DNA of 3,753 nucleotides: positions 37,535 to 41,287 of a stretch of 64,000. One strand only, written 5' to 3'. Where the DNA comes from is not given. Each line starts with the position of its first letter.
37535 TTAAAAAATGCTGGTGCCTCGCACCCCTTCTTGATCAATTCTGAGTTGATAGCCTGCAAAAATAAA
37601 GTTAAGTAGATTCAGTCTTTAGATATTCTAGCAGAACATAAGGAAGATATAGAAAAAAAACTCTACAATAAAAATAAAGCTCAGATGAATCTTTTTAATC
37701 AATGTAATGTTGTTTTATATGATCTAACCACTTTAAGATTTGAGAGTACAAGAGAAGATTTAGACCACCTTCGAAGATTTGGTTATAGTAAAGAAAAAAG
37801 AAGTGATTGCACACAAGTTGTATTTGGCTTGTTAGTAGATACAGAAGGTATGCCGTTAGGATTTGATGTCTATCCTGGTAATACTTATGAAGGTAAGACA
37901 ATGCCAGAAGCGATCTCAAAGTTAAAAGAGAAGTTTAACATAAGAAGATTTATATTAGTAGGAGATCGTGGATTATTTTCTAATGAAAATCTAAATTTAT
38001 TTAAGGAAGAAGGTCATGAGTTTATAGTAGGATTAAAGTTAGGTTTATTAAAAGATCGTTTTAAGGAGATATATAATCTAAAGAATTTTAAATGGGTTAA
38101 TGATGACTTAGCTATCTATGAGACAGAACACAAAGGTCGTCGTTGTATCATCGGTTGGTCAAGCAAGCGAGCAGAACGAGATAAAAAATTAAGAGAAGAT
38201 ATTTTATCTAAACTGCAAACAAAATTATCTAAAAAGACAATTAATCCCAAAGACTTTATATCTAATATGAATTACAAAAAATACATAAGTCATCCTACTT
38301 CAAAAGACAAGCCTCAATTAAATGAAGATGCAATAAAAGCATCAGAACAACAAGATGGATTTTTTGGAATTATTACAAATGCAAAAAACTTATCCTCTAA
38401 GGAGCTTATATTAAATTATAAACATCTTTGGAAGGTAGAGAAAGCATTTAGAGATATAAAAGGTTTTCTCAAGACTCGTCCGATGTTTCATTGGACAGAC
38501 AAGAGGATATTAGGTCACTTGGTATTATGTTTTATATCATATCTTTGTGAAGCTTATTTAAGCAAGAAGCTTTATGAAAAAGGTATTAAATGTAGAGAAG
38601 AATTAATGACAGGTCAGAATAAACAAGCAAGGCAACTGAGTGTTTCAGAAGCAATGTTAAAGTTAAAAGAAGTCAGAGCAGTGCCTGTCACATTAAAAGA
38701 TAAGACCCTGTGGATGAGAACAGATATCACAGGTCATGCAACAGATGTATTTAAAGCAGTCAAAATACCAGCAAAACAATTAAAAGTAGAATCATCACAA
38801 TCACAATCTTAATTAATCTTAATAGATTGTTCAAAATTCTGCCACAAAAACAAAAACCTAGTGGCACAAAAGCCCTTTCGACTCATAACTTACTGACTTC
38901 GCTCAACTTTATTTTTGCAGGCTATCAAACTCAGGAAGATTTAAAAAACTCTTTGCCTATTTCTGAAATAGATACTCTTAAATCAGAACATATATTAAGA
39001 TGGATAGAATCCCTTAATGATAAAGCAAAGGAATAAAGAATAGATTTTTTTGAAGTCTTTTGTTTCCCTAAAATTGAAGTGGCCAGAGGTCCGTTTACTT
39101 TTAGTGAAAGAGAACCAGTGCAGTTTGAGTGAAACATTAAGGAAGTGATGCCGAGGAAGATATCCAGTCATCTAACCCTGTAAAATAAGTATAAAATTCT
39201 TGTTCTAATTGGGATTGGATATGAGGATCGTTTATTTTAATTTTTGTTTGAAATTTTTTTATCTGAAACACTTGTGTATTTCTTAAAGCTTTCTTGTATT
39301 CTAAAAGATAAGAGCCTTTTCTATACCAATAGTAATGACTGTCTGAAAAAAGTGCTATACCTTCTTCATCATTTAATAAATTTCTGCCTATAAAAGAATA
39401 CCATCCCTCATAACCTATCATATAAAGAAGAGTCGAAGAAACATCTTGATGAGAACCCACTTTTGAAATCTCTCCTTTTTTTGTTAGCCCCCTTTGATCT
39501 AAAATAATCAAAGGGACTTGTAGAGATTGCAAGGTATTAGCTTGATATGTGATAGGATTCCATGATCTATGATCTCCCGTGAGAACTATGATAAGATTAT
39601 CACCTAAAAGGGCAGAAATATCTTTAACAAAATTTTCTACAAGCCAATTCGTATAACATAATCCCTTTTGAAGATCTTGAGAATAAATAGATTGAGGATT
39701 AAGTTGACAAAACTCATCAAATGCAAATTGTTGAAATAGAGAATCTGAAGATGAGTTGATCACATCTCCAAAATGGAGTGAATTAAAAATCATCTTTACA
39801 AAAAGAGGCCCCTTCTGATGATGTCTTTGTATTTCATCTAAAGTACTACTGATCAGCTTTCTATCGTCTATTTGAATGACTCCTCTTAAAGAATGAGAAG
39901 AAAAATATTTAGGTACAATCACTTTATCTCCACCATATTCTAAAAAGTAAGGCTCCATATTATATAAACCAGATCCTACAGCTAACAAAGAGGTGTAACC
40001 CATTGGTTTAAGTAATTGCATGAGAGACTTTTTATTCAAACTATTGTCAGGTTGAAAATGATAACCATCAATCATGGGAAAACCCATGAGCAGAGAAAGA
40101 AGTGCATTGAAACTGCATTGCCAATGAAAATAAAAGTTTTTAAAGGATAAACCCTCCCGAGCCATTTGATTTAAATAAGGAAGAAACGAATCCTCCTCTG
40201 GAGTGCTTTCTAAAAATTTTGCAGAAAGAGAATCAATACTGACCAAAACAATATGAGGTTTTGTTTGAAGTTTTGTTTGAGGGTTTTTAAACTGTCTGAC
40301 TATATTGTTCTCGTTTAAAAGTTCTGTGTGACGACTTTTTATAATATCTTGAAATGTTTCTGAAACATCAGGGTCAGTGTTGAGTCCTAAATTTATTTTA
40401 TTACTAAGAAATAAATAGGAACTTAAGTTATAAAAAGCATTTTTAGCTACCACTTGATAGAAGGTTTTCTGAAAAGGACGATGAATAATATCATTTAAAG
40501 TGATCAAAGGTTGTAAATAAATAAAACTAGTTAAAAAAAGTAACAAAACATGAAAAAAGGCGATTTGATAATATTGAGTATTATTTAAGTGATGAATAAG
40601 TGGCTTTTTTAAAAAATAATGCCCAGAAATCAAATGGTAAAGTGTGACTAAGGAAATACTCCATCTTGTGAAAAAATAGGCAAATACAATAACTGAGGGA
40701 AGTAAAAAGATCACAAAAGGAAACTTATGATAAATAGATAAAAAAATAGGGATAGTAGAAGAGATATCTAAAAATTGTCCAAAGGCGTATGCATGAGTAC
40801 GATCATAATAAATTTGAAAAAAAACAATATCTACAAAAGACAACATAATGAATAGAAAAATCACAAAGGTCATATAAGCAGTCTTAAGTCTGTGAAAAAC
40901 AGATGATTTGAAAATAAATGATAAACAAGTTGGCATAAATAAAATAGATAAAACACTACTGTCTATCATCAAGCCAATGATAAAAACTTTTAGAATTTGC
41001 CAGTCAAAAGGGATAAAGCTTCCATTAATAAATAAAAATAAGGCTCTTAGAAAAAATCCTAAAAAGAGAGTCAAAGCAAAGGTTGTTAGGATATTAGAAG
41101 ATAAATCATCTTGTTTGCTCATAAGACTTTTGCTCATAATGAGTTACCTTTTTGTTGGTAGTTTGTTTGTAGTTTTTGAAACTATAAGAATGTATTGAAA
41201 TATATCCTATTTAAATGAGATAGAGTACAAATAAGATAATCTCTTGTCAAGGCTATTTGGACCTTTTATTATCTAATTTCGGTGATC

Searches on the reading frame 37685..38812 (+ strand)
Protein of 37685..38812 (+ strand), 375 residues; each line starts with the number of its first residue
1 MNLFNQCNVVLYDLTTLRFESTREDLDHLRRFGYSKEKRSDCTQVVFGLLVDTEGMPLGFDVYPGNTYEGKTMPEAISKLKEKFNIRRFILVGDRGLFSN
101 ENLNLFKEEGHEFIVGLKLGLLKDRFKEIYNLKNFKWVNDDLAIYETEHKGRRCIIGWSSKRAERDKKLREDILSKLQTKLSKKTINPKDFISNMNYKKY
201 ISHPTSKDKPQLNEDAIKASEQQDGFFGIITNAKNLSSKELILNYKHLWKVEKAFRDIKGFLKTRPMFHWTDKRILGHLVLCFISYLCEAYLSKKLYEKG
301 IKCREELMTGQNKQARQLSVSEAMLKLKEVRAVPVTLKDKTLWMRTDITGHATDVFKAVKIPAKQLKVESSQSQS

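Call 23: search_protein_families(library=pfam, proteins=[window:37685-38812:+], max_evalue=0.01)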
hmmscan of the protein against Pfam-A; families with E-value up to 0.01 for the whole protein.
window:37685-38812:+ (375 aa): 1 family
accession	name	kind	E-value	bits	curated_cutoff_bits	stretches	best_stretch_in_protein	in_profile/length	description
PF01609.27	DDE_Tnp_1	-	2.9e-13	50.5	23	1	9-287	6-199/200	Transposase DDE domain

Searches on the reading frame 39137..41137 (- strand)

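Call 9: search_protein_families(library=pfam, proteins=[window:39137-41137:-])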
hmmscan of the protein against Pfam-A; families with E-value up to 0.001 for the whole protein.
window:39137-41137:- (666 aa): 1 family
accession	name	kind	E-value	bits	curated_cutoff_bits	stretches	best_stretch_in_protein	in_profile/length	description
PF00884.28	Sulfatase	-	3.3e-21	76.3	25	1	294-575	1-300/301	Sulfatase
